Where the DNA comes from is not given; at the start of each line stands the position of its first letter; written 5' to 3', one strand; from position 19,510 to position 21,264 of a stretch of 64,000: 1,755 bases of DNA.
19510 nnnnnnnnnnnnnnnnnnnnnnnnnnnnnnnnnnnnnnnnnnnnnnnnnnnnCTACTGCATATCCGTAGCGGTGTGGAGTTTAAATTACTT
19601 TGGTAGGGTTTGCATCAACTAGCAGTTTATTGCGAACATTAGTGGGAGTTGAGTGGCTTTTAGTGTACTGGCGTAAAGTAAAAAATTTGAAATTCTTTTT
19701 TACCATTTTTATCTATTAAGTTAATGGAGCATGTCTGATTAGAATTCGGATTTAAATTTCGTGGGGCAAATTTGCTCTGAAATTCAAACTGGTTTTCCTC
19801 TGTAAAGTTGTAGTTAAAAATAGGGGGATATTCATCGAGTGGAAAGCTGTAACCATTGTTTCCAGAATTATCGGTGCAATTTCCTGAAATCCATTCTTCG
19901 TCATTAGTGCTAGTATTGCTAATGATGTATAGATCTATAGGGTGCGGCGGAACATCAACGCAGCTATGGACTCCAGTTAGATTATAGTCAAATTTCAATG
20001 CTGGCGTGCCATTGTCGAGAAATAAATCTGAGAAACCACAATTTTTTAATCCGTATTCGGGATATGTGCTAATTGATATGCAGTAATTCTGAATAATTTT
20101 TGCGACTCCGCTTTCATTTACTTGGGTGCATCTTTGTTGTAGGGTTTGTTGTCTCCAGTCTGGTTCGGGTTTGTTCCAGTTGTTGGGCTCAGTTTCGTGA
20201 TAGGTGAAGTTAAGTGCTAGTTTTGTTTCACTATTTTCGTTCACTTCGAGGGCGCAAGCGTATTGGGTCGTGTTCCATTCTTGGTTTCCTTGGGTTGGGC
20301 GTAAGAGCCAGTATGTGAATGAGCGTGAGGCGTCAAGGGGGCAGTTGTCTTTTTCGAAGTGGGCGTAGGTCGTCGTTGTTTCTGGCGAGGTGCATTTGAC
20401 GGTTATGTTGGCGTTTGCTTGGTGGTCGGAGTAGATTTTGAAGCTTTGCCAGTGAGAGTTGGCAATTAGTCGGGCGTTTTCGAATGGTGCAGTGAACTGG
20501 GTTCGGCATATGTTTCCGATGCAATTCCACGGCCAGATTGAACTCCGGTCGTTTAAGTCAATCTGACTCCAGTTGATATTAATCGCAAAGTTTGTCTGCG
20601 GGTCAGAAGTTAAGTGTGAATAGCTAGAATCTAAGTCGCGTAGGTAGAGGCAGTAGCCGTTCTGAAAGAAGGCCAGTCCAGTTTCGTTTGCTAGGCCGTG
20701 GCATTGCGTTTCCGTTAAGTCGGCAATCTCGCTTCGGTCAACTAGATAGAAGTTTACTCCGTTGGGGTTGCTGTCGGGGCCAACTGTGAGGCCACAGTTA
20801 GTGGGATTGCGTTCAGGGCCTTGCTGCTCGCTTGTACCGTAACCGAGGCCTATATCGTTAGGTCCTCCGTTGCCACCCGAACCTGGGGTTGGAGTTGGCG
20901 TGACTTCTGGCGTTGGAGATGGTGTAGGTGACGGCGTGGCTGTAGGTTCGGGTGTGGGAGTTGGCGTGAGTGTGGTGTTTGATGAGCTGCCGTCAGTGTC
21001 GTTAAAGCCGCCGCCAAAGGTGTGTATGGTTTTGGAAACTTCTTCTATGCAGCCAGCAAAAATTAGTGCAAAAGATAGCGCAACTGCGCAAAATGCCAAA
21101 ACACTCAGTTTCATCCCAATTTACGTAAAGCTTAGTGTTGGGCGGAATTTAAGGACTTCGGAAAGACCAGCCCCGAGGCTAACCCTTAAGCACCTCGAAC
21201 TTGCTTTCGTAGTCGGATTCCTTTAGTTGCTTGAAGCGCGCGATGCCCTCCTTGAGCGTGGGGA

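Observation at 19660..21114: Recurrent architecture of lipobox-like signal ('[AF]-A-G-C') plus Pro/Thr linker in secreted proteins of a non-halophile-looking archaeon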

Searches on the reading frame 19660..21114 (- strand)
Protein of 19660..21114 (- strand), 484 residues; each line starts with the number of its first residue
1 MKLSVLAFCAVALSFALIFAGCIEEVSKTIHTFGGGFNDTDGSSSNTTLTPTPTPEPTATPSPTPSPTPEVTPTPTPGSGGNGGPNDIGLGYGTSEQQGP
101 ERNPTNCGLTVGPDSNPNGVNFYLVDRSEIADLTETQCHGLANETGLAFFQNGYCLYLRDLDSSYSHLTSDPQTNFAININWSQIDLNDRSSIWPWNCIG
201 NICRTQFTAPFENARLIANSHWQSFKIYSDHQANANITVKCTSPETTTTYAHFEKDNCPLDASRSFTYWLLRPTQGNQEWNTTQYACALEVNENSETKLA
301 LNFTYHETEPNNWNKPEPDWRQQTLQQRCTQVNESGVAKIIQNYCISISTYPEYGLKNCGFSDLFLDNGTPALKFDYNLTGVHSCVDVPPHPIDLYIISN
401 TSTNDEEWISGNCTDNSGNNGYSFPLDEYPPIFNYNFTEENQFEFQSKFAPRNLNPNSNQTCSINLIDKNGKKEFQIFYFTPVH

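Call 9: search_protein_families(library=pfam, proteins=[window:19660-21114:-], max_evalue=0.01)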
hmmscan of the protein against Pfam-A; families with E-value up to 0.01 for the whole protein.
window:19660-21114:- (484 aa): 1 family
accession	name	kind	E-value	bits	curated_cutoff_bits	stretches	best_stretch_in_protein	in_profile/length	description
PF05887.16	Trypan_PARP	-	0.0033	17.8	100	1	3-79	9-87/134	Procyclic acidic repetitive protein (PARP)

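Call 10: find_encoding_contigs(protein=window:19660-21114:-, flank=10000, max_places=6)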
Protein window:19660-21114:- (484 aa): no gene with exactly this product is on record in the collection.

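Call 11: find_homologous_proteins(query=window:19660-21114:-)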
Query window:19660-21114:- (484 aa): 2 proteins with E <= 0.001 among 8000 candidates.
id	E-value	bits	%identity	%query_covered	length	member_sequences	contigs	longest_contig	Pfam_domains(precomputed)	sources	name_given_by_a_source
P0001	0.0e+0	1147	100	100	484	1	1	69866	-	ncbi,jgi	jgi:hypothetical protein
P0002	5.2e-5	40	77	3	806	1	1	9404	-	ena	-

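Call 13: find_encoding_contigs(protein=P0001, flank=10000)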
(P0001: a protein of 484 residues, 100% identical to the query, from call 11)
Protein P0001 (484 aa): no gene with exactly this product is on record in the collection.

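Call 21: search_protein_representatives(protein=window:19663-20865:-)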
Query: 401 residues. Proteins with E-value up to 0.001 (for the whole library): 2; up to 1e-10: 2; up to 1e-30: 1. The best 2 are listed.
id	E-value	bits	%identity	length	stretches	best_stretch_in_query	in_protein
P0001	1.1e-282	953.5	100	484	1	1-401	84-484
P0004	3.3e-23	98.7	38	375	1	80-277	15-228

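Call 26: search_protein_families(library=ncbifam, proteins=[window:19660-21114:-], max_evalue=0.01)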
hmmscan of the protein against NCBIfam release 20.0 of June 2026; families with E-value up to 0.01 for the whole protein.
window:19660-21114:- (484 aa): 2 families
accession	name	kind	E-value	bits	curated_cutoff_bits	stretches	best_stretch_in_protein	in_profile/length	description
NF037973.1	metallo_SslE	exception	0.0013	16.2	3000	1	41-80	42-81/1519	lipoprotein metalloprotease SslE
NF033845.1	MSCRAMM_ClfB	exception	0.0023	16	999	1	30-79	527-578/871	MSCRAMM family adhesin clumping factor ClfB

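Call 35: find_encoding_contigs(protein=P0004, flank=10000, max_places=4)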
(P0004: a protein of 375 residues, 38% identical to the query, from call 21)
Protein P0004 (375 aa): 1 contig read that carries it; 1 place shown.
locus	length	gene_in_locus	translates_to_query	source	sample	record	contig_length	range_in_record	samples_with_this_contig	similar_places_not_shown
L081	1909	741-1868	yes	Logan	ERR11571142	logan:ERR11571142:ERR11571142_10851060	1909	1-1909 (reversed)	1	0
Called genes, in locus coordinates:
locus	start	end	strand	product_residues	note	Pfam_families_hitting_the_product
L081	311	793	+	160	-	-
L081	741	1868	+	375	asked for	-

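Call 61: predict_structure(alignment_id=A1)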
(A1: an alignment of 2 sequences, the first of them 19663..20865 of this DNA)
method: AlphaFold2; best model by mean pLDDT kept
length: 401 residues; sequences in the alignment: 2
mean_pLDDT: 44.1   pTM: 0.36
mean pLDDT of the five models: 44.1, 42.1, 41.0, 40.0, 37.3
residues with pLDDT >= 90: 0; 70-90: 4; 50-70: 142; < 50: 255
segments of 3 or more residues with pLDDT < 50: 1-50, 58-64, 66-68, 75-144, 146-149, 169-171, 177-199, 224-238, 267-282, 294-308, 319-325, 336-358, 368-370, 388-391, 398-401
pLDDT, mean of each block of 10 residues (from residue 1): 24 26 23 26 35 49 46 42 35 38 29 26 26 33 47 64 59 50 40 41 66 65 44 40 63 60 55 39 53 43 36 57 48 49 33 40 51 59 51 51 46
secondary structure, 60 per line:
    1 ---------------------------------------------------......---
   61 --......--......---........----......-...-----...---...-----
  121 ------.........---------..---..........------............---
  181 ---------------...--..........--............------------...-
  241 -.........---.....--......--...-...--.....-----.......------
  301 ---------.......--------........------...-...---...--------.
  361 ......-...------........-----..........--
elements in order: H52-57 E63-68 E71-76 H80-87 E92-97 H127-135 E150-159 E166-177 E201-210 E213-224 H242-250 E254-258 E261-266 E278-282 E288-294 E310-316 E325-332 E339-341 E349-351 E360-366 E377-384 E390-399

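Call 70: find_related_loci(query=A1, collection=metagenome_contigs, flank=3000)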
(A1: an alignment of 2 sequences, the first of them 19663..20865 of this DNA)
Query A1 (401 aa) in metagenome_contigs; peptide patterns used: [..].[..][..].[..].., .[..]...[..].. (x = any residue, [..] = any of these).
352 stretches matched a pattern, but none encodes a relative of the query by tblastn (E <= 1e-3).

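Call 71: find_related_loci(query=A1, collection=viral_contigs, flank=3000)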
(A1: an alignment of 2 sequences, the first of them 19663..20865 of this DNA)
Query A1 (401 aa) in viral_contigs; peptide patterns used: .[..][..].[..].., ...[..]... (x = any residue, [..] = any of these).
172 stretches matched a pattern, but none encodes a relative of the query by tblastn (E <= 1e-3).
